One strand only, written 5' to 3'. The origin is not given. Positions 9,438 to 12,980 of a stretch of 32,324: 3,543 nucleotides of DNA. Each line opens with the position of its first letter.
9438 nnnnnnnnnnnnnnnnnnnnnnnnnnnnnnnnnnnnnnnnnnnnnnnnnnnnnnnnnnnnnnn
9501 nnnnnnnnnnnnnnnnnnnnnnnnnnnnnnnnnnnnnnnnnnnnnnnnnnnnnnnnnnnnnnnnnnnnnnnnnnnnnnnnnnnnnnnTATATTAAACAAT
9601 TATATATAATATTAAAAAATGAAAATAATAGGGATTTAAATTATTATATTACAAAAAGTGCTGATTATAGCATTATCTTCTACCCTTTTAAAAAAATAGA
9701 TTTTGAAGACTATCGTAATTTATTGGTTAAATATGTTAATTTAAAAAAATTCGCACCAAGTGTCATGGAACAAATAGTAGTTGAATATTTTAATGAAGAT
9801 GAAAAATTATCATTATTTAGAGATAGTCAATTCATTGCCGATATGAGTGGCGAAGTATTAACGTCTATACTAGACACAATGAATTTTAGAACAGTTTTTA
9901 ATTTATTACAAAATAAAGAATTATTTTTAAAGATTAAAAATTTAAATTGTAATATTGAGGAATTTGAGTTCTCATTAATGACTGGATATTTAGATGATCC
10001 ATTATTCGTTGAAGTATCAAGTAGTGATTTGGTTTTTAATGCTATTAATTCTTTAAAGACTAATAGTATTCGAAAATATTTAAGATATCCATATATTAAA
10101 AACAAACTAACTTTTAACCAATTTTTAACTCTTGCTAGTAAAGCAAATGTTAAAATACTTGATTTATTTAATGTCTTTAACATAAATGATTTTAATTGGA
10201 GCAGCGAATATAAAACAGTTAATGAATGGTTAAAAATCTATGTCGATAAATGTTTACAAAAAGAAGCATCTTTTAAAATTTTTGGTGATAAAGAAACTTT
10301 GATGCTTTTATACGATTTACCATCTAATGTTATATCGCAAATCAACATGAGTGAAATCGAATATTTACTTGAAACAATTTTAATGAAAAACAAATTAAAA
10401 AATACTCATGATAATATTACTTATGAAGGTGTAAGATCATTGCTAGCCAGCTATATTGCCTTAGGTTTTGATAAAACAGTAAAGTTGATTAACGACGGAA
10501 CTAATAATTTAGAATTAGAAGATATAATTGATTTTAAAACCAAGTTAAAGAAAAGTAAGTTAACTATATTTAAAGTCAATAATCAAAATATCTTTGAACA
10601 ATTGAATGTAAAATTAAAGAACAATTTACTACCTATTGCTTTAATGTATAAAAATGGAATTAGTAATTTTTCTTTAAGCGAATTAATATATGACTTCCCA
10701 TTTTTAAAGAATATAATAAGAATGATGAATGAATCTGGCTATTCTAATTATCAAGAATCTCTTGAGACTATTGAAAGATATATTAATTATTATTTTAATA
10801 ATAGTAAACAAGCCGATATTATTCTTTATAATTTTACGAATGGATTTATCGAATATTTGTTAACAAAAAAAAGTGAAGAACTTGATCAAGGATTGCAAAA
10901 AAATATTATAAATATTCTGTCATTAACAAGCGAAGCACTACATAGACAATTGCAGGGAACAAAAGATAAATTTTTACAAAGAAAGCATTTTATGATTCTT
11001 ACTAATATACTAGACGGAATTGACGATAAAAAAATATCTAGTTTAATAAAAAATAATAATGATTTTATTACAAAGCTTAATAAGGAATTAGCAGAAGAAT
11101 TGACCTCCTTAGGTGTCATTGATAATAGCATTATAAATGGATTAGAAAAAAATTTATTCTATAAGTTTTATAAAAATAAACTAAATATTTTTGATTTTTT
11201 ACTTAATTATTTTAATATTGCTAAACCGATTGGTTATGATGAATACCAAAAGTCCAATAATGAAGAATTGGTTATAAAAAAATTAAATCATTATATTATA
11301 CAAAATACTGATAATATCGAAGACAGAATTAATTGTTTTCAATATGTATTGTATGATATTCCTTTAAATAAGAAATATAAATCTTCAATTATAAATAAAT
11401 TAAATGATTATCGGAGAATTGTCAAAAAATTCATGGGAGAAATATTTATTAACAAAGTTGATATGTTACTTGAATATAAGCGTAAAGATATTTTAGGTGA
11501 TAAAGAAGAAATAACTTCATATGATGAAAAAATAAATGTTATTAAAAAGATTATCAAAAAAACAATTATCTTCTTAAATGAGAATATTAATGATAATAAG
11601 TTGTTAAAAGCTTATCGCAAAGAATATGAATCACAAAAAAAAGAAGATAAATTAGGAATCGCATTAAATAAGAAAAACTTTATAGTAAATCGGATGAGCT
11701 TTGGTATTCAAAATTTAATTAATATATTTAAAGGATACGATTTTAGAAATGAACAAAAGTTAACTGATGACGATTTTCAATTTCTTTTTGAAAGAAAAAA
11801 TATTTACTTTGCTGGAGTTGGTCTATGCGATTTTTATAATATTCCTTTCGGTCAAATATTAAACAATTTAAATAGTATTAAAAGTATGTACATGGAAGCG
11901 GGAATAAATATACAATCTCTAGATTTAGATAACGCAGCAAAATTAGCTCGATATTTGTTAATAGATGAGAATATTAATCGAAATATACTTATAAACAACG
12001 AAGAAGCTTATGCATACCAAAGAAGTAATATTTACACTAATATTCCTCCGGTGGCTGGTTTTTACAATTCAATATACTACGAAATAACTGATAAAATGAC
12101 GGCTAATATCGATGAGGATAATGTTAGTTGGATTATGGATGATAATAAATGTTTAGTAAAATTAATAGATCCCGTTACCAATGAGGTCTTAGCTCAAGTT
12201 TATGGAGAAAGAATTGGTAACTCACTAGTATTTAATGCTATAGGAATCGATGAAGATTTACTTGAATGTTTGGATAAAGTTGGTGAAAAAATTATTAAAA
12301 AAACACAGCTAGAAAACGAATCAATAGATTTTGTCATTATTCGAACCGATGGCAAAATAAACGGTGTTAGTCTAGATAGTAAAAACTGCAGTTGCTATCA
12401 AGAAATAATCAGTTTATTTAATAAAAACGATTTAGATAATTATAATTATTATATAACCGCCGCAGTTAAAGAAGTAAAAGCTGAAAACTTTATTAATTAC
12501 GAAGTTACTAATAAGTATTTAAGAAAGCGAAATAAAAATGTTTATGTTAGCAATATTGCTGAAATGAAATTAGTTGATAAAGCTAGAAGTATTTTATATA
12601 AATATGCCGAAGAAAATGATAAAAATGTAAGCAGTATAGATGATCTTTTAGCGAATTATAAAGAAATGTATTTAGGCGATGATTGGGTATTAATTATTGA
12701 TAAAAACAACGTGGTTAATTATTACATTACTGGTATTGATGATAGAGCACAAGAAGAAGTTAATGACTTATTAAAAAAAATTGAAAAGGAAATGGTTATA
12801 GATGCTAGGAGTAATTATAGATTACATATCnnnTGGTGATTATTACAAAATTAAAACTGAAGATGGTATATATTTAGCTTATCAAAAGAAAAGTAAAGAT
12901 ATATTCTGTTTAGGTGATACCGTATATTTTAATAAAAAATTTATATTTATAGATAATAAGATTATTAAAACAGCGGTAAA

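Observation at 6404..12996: Candidate undescribed sortase-associated module: substrate, extended sortase B, 1365-aa orphan and micro-ORF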

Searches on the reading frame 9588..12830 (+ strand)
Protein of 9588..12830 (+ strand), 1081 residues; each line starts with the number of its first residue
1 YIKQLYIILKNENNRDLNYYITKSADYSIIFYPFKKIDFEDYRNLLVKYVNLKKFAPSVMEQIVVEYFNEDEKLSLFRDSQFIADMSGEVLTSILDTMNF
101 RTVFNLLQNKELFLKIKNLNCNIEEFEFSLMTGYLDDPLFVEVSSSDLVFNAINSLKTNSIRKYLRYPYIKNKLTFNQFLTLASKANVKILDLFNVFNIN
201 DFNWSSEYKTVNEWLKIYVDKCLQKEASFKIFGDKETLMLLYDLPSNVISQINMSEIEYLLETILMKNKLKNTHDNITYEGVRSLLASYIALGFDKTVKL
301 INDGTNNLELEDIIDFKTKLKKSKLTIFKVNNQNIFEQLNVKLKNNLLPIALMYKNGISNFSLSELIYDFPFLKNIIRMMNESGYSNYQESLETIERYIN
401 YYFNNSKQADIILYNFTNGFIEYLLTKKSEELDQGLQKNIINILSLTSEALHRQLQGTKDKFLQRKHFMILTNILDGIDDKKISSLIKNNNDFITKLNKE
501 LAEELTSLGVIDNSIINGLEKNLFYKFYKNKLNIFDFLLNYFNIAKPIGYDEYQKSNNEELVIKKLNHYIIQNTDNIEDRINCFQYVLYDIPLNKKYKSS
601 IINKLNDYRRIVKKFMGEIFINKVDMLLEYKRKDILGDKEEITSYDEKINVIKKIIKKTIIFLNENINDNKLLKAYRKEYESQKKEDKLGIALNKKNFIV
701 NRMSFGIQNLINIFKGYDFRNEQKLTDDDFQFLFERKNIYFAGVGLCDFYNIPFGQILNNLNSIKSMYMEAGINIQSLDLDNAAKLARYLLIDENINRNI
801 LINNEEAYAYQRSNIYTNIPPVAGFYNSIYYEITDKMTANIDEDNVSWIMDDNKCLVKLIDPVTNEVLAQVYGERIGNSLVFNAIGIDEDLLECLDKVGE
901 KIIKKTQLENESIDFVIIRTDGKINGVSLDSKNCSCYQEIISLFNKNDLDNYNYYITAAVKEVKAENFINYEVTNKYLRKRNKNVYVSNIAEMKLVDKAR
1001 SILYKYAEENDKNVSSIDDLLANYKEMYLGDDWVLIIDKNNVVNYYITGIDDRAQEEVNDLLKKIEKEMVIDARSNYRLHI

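Call 42: search_protein_representatives(alignment_id=A3)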
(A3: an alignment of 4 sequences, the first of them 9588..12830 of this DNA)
Query: 4 sequences, 1121 profile positions. Proteins with E-value up to 0.001 (for the whole library): 227; up to 1e-10: 151; up to 1e-30: 58. The best 150 are listed.
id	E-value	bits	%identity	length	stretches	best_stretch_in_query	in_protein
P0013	0.0e+00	1542.9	-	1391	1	1-1118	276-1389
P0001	0.0e+00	1424.2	-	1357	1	5-1121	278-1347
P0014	0.0e+00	1174.1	-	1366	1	1-1115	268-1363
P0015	0.0e+00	1150.1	-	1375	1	1-1118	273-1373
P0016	0.0e+00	1111.2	-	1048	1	64-1115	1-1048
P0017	0.0e+00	1043.0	-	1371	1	1-1119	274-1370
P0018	7.5e-228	776.0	-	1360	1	11-1117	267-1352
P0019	4.1e-221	753.7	-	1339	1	45-1118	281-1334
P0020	4.2e-218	743.7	-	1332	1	8-1116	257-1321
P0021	8.0e-203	693.1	-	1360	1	21-1117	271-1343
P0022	2.6e-202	691.4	-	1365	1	23-1118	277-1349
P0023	4.0e-197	674.3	-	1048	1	68-1121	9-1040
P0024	2.9e-188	644.9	-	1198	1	2-750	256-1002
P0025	8.0e-186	636.8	-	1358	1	22-1119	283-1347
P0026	1.2e-148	513.7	-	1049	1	44-1118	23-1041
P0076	1.1e-25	106.6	-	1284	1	412-1111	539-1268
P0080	3.5e-24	101.6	-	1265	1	749-1116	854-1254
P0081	1.0e-23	100.1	-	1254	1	338-1110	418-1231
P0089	4.6e-21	91.3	-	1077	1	723-1115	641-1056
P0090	1.3e-20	89.8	-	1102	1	788-1118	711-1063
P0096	3.6e-20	88.3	-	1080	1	626-1115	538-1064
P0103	2.0e-19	85.8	-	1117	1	744-1117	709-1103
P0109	5.7e-18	81.0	-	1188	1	739-1118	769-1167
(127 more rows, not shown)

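Call 44: search_protein_families(library=pfam, proteins=[P0076, P0080, P0081, P0089, P0090, P0096, P0103, P0109], max_evalue=0.1)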
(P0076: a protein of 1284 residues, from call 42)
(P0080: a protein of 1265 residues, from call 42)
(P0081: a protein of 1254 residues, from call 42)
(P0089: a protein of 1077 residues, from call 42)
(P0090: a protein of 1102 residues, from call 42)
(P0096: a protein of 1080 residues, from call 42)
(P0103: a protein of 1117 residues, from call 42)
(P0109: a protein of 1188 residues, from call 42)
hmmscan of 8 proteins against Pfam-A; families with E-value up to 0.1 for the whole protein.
P0076 (1284 aa): 0 families

P0080 (1265 aa): 0 families

P0081 (1254 aa): 0 families

P0089 (1077 aa): 2 families
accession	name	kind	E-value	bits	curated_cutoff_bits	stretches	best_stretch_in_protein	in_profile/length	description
PF10546.14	P63C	-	0.075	14.1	26.1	0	380-440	4-62/93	P63C domain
PF07858.18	LEH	-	0.084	13.6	24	0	394-498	15-119/122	Limonene-1,2-epoxide hydrolase catalytic domain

P0090 (1102 aa): 0 families

P0096 (1080 aa): 0 families

P0103 (1117 aa): 2 families
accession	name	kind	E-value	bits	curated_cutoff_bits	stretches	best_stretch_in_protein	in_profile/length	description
PF13475.11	DUF4116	-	8.6e-07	28.9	24.9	0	195-219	19-43/49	Domain of unknown function (DUF4116)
PF20637.2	ATG5_HBR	-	0.021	15.1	21.3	1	317-339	35-57/59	Autophagy protein ATG5, alpha-helical bundle region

P0109 (1188 aa): 1 family
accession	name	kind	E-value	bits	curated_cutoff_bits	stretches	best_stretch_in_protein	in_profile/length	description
PF14156.11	AbbA_antirepres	-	0.07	13.5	27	0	155-175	8-28/63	Antirepressor AbbA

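Call 53: find_related_loci(query=A6, collection=metagenome_contigs, flank=6000)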
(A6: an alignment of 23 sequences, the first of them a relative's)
Query A6 (1080 aa) in metagenome_contigs; peptide patterns used: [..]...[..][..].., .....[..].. (x = any residue, [..] = any of these).
600 stretches matched a pattern (row limit reached: there are more); 28 encode a relative of the query (tblastn E <= 1e-3); 28 distinct loci.
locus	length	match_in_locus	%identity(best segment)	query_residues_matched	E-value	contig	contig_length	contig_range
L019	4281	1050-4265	45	7-1070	0e+0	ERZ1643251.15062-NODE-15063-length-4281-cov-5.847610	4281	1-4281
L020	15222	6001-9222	46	1-1064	0e+0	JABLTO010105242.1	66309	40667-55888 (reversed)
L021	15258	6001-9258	41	1-1075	0e+0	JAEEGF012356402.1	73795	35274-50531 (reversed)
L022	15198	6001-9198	42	1-1061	0e+0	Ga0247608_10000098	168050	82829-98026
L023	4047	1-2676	44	179-1064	0e+0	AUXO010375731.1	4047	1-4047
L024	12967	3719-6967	34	1-1076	0e+0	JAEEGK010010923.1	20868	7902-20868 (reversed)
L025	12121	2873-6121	34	1-1076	0e+0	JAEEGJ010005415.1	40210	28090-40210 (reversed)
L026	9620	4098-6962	38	113-1060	0e+0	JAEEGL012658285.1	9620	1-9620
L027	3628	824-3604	38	1-932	0e+0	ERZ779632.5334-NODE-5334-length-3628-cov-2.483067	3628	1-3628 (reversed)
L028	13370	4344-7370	36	72-1075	3e-179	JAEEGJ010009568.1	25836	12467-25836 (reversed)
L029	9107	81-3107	37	72-1075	8e-179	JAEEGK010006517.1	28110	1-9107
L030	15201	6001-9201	35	4-1056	5e-178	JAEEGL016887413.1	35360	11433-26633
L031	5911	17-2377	39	283-1060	7e-171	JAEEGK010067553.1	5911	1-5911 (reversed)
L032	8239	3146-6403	34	1-1080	2e-167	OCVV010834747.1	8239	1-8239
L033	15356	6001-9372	31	68-1067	4e-152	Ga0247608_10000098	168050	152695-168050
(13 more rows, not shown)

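Call 57: search_protein_families(library=pfam, proteins=[L020:5174-6004:+], max_evalue=0.05)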
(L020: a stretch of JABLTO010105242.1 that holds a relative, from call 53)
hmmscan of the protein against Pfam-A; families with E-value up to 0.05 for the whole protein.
L020:5174-6004:+ (276 aa): 3 families
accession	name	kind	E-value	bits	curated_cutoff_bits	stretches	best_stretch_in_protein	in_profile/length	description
PF01546.33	Peptidase_M20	-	0.00038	20.9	24.6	1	46-130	1-94/206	Peptidase family M20/M25/M40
PF05343.19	Peptidase_M42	-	0.0024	17.4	23.2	1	81-122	134-182/292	M42 glutamyl aminopeptidase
PF04389.22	Peptidase_M28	-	0.01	16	21.3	1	42-137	12-98/193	Peptidase family M28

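Call 68: search_protein_families(library=pfam, alignment_id=A6, max_evalue=1)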
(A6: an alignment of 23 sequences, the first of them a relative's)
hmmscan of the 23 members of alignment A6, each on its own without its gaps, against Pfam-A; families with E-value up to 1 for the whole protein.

A. member 1, P0096 (1080 aa): 1 family
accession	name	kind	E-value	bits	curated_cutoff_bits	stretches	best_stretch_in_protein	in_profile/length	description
PF19071.5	DUF5767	-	0.13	12.8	26.9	0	299-326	31-58/84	Family of unknown function (DUF5767)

B. families by the number of members that match (of 23 scanned): 26 families (the first 25 are shown)
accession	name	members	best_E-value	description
PF13475.11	DUF4116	10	8.6e-07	Domain of unknown function (DUF4116)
PF12137.13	RapA_C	1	0.0097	RNA polymerase recycling family C-terminal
PF18249.6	Ca_bind_SSO6904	1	0.016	Calcium binding protein SSO6904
PF20637.2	ATG5_HBR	1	0.021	Autophagy protein ATG5, alpha-helical bundle region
PF18036.7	Ubiquitin_4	1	0.034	Ubiquitin-like domain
PF19852.4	DUF6327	1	0.043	Family of unknown function (DUF6327)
PF03312.20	DUF272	1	0.049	Protein of unknown function (DUF272)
PF18161.7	ISP1_C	1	0.056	ISP1 C-terminal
PF01172.24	SBDS_N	1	0.057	Shwachman-Bodian-Diamond syndrome (SBDS) N-terminal domain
PF10546.14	P63C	1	0.075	P63C domain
PF08159.17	NUC153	1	0.08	NUC153 domain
PF07858.18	LEH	1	0.084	Limonene-1,2-epoxide hydrolase catalytic domain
PF14397.11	ATPgrasp_ST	1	0.088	Sugar-transfer associated ATP-grasp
PF19427.5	Insc_C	1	0.095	Protein inscuteable C-terminal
PF04030.19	ALO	1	0.11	D-arabinono-1,4-lactone oxidase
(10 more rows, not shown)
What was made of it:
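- Closest known: DUF4116-repeat proteins. Different: Among the paralogues, 10 of 23 do (call 68).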

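Call 69: search_solved_structures(query=A6, max_evalue=10)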
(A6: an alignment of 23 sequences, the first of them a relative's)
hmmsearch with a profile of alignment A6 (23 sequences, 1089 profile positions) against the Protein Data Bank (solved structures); distinct sequences matched with E-value up to 10: 0.

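Call 85: find_related_loci(query=A8, collection=viral_contigs, flank=8000)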
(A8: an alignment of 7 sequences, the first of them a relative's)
Query A8 (1284 aa) in viral_contigs; peptide patterns used: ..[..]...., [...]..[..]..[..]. (x = any residue, [..] = any of these).
88 stretches matched a pattern, but none encodes a relative of the query by tblastn (E <= 1e-3).

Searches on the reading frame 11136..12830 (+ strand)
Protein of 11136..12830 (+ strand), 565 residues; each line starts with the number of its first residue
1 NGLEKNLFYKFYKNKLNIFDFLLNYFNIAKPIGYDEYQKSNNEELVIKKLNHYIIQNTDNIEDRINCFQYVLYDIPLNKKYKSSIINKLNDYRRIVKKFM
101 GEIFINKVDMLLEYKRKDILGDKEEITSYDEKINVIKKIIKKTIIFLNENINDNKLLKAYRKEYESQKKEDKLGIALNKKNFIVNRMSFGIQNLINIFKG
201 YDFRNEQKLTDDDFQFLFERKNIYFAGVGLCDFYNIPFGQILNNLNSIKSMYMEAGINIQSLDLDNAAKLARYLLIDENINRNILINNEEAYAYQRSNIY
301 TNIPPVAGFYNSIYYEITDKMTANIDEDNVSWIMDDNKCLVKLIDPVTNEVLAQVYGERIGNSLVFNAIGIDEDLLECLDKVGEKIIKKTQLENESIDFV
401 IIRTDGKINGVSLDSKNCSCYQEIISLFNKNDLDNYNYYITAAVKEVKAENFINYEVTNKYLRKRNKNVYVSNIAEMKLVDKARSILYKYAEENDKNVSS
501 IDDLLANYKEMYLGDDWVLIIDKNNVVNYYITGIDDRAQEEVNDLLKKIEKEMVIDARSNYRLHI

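Call 47: search_dna_similar(query=window:11136-12830:+, collection=phages, mode=protein, max_evalue=0.001)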
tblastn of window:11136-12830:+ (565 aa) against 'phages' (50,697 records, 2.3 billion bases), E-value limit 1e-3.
No match.
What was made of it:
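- Tried and rejected: Phage records (tblastn, call 47) and viral contigs (call 85) gave no match, so the giant is not a phage protein.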
